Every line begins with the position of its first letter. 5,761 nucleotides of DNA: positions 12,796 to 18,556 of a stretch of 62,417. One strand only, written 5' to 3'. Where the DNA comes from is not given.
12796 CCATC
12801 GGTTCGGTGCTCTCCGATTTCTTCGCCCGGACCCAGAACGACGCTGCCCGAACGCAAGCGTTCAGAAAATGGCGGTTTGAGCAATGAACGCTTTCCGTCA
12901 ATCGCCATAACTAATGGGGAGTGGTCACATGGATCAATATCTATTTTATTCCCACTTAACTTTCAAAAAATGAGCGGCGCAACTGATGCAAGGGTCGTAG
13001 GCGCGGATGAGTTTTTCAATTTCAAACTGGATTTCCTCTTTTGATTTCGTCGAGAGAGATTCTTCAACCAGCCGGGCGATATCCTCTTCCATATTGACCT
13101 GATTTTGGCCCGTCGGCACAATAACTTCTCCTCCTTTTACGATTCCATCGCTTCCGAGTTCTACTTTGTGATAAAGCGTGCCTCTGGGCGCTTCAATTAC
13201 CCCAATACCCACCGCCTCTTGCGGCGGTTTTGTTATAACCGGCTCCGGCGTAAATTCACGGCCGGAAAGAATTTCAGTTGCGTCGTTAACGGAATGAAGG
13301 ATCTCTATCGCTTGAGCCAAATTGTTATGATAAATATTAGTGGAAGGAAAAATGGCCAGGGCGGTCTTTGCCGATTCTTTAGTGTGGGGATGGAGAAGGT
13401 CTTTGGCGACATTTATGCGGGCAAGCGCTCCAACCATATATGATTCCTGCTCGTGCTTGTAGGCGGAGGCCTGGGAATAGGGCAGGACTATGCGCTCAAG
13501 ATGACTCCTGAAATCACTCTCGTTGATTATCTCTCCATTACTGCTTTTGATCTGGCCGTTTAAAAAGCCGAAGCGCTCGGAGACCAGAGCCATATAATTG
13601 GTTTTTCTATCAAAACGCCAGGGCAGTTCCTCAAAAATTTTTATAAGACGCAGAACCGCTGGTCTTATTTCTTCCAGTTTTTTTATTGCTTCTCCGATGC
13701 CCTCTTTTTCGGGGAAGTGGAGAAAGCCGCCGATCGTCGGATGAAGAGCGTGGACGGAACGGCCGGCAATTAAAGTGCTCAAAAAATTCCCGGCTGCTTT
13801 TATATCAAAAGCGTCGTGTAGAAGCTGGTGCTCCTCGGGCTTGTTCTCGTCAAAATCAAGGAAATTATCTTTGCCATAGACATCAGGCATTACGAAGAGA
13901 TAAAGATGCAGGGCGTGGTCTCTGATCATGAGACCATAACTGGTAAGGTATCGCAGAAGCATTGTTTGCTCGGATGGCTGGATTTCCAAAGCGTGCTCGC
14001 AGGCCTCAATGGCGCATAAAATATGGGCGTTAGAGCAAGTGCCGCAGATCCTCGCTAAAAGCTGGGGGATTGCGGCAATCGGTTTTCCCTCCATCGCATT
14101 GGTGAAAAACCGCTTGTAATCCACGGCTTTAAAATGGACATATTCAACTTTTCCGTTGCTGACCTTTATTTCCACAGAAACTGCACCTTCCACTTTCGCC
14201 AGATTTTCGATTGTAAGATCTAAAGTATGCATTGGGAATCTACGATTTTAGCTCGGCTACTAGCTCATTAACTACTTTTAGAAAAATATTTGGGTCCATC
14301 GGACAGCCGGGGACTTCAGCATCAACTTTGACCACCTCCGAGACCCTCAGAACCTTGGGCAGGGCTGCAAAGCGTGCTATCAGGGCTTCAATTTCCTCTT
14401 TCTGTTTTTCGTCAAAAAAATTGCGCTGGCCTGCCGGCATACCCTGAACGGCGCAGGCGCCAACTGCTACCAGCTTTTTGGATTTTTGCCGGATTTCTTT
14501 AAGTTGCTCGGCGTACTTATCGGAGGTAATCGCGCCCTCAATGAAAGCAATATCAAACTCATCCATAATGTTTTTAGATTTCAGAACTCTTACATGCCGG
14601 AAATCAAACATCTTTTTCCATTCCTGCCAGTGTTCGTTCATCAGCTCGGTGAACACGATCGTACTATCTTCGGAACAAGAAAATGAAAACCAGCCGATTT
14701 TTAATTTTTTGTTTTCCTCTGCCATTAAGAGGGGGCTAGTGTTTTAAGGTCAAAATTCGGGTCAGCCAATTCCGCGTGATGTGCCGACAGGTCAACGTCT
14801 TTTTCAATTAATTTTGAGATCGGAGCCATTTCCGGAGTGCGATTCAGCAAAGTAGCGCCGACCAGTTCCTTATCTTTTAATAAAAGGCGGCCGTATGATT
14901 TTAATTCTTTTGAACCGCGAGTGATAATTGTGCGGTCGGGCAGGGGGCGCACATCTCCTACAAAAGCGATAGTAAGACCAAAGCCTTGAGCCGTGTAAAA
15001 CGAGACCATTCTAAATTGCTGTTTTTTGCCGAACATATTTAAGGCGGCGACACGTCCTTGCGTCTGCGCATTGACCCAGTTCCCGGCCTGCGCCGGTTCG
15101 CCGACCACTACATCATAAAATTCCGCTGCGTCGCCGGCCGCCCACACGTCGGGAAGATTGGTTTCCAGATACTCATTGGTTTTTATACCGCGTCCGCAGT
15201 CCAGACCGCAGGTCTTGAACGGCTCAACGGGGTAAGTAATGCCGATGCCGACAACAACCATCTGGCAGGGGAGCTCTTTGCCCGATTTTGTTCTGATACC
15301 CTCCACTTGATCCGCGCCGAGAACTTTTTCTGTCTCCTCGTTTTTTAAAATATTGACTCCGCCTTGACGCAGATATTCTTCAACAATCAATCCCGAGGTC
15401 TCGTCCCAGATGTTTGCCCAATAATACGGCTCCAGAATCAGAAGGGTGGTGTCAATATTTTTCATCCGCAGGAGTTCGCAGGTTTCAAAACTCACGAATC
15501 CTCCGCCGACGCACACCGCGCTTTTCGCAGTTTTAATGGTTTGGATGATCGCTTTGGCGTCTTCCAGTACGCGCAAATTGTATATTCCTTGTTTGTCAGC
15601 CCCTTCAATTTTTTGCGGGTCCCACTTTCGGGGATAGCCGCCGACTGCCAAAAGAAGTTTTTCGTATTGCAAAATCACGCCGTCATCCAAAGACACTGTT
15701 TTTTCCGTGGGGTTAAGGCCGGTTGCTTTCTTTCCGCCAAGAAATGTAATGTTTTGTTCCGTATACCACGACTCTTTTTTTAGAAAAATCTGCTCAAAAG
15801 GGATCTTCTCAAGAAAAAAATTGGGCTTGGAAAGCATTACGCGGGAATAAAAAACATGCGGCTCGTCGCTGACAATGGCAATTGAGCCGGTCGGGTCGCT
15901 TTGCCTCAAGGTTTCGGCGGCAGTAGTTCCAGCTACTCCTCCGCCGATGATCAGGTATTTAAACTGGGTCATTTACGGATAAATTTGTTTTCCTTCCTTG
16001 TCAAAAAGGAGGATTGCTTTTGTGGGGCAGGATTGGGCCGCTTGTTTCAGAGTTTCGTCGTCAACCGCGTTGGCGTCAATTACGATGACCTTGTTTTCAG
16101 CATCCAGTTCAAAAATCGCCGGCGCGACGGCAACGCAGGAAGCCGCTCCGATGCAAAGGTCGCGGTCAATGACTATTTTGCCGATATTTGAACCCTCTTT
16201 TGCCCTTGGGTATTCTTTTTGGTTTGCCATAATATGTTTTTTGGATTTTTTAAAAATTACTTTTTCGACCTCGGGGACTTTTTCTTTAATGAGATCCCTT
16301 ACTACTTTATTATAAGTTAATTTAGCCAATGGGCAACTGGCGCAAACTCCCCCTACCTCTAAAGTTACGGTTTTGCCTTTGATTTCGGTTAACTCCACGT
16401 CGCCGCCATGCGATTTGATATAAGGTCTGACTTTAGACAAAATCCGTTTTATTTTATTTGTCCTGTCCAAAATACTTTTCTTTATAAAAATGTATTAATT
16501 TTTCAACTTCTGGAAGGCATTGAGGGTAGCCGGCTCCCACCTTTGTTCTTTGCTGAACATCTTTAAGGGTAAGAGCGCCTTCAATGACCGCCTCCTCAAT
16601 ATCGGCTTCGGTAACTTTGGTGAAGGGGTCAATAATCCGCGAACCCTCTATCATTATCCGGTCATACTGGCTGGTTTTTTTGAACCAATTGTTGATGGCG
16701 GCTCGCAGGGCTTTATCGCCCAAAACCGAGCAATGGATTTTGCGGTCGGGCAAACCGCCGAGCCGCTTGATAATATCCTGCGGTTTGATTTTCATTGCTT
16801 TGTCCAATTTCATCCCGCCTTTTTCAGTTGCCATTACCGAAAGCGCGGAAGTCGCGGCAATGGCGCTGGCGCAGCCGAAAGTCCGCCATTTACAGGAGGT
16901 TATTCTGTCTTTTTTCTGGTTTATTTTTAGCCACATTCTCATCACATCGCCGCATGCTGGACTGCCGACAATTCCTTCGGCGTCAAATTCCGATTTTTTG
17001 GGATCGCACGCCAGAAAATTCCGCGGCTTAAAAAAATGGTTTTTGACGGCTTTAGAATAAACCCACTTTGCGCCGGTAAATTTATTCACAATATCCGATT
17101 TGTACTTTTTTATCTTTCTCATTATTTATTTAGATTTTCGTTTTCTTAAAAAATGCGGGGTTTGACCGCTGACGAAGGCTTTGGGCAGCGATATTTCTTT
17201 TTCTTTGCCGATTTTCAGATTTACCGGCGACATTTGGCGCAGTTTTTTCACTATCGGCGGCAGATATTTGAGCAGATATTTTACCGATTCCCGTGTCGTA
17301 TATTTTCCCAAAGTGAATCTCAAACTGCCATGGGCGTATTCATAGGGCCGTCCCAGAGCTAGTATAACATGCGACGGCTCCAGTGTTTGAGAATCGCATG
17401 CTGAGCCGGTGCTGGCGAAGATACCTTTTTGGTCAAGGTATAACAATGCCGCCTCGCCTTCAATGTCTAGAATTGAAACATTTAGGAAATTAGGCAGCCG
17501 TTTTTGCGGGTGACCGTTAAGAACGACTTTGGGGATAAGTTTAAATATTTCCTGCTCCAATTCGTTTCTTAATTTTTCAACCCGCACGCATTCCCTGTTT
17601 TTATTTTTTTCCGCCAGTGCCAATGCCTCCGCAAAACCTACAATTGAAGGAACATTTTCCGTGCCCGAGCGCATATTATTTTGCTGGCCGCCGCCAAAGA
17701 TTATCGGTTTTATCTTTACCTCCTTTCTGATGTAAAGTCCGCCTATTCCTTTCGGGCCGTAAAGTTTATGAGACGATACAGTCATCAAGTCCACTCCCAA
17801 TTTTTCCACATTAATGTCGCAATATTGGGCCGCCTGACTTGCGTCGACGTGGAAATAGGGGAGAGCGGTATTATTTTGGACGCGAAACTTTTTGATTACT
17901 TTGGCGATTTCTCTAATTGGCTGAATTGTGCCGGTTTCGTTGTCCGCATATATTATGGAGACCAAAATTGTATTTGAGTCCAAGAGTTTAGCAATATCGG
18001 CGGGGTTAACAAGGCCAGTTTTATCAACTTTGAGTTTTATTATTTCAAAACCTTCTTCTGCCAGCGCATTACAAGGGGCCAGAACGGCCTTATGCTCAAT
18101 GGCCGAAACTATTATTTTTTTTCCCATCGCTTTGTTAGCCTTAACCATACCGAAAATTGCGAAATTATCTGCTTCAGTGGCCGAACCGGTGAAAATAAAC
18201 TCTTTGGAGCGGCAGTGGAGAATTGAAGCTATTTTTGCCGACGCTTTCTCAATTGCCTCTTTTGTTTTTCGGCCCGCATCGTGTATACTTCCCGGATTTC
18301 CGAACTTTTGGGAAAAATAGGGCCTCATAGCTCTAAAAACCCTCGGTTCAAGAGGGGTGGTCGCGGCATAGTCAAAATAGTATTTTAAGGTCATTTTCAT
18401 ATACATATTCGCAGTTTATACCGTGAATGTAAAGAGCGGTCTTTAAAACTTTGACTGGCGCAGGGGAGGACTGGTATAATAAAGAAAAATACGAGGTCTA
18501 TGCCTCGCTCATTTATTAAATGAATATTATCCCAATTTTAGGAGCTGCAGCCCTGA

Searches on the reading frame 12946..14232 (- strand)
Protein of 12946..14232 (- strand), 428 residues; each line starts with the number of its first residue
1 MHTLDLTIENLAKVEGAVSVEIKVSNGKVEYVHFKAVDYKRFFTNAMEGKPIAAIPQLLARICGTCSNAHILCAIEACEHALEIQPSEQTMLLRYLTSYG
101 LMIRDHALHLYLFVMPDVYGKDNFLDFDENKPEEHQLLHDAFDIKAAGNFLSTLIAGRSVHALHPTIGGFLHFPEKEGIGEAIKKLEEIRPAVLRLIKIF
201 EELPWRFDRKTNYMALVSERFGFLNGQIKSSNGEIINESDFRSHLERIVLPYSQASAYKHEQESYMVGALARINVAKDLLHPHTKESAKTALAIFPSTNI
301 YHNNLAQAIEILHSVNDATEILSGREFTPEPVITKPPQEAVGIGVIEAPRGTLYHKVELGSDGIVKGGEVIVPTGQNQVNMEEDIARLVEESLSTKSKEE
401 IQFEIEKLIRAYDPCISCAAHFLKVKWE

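Call 100: search_protein_families(library=ncbifam, proteins=[window:12946-14232:-], max_evalue=0.00001)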
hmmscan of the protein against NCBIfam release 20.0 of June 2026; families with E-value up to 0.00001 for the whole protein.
window:12946-14232:- (428 aa): 9 families
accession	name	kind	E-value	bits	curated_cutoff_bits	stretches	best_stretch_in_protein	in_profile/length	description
NF040828.1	sulfhyd_ShyA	equivalog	4.8e-69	233.2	700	1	7-424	4-414/415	NAD(P)-dependent hydrogenase/sulfhydrogenase 2 subunit alpha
NF040832.1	sulfhyd_HydA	equivalog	7.2e-64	216.5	880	1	4-424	3-425/426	NADPH-dependent hydrogenase/sulfhydrogenase 1 subunit alpha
NF041785.2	VhuA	equivalog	4.7e-34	117.6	800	2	6-172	4-174/418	F420-non-reducing hydrogenase Vhu subunit A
NF033181.1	NiFeSe_hydrog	equivalog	9.2e-34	117.2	600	2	252-426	328-500/507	nickel-dependent hydrogenase large subunit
TIGR03295.1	frhA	equivalog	5.4e-31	108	392.5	1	11-425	10-399/412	coenzyme F420 hydrogenase subunit alpha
NF045518.1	H2_NiFeSe_large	exception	6.5e-29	101.1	780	2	5-187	3-196/485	NiFeSe hydrogenase large subunit HysA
NF007778.0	PRK10467.1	equivalog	1.8e-17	62.8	969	2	6-118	5-116/567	hydrogenase 2 large subunit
NF007550.0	PRK10170.1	equivalog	1.5e-14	53.3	1101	2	6-128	19-141/597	Ni/Fe-hydrogenase large subunit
NF041786.2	VhuU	equivalog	1.1e-07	31.6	70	1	405-423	11-29/45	F420-non-reducing hydrogenase selenoprotein subunit VhuU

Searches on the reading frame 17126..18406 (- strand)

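Call 100: search_protein_families(library=ncbifam, proteins=[window:17126-18406:-], max_evalue=0.00001)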
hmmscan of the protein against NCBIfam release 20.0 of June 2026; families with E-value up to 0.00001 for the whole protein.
window:17126-18406:- (426 aa): 18 families
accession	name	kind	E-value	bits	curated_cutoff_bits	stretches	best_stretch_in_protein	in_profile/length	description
TIGR03402.1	FeS_nifS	equivalog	1.8e-140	468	530.75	1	10-395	2-379/379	cysteine desulfurase NifS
TIGR02006.1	IscS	equivalog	1.3e-114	383.3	643.2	1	5-395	1-384/402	IscS subfamily cysteine desulfurase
NF010611.0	PRK14012.1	equivalog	7.2e-113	377.6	548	1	4-395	2-388/406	IscS subfamily cysteine desulfurase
TIGR03235.1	DNA_S_dndA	equivalog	6.1e-108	361.3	480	1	10-365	1-352/353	cysteine desulfurase DndA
TIGR03403.1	nifS_epsilon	equivalog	1.1e-94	317.4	587.7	1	10-393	2-380/382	NifS family cysteine desulfurase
NF002806.0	PRK02948.1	subfamily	4.6e-84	282.6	304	1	10-389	3-375/381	IscS subfamily cysteine desulfurase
TIGR01977.1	am_tr_V_EF2568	hypoth_equivalog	5.6e-48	163.8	377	1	10-382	2-373/376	cysteine desulfurase family protein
TIGR01979.1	sufS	subfamily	1e-43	149.7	475.1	1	9-385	20-398/403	SufS family cysteine desulfurase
NF041166.1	f2_encap_cargo1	exception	5.8e-31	108.3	800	1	10-240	248-475/623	family 2A encapsulin nanocompartment cargo protein cysteine desulfurase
NF006791.0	PRK09295.1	equivalog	5.3e-29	101.5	661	1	39-240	56-253/406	cysteine desulfurase SufS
TIGR01976.1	am_tr_V_VC1184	hypoth_equivalog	3.1e-27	95.9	352.35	1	9-380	20-399/401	cysteine desulfurase-like protein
NF008126.0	PRK10874.1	equivalog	7.1e-27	94.5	607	1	9-240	21-249/401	cysteine desulfurase CsdA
NF040779.1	Sec_lyase_SclA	exception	4.5e-26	91.6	525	1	10-385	2-376/378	selenocysteine lyase SclA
TIGR03392.1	FeS_syn_CsdA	equivalog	5.2e-24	85.2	493.6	1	9-246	18-252/398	cysteine desulfurase CsdA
TIGR04343.1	egtE_PLP_lyase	equivalog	7.7e-11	41.4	400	1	57-234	61-225/370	ergothioneine biosynthesis PLP-dependent enzyme EgtE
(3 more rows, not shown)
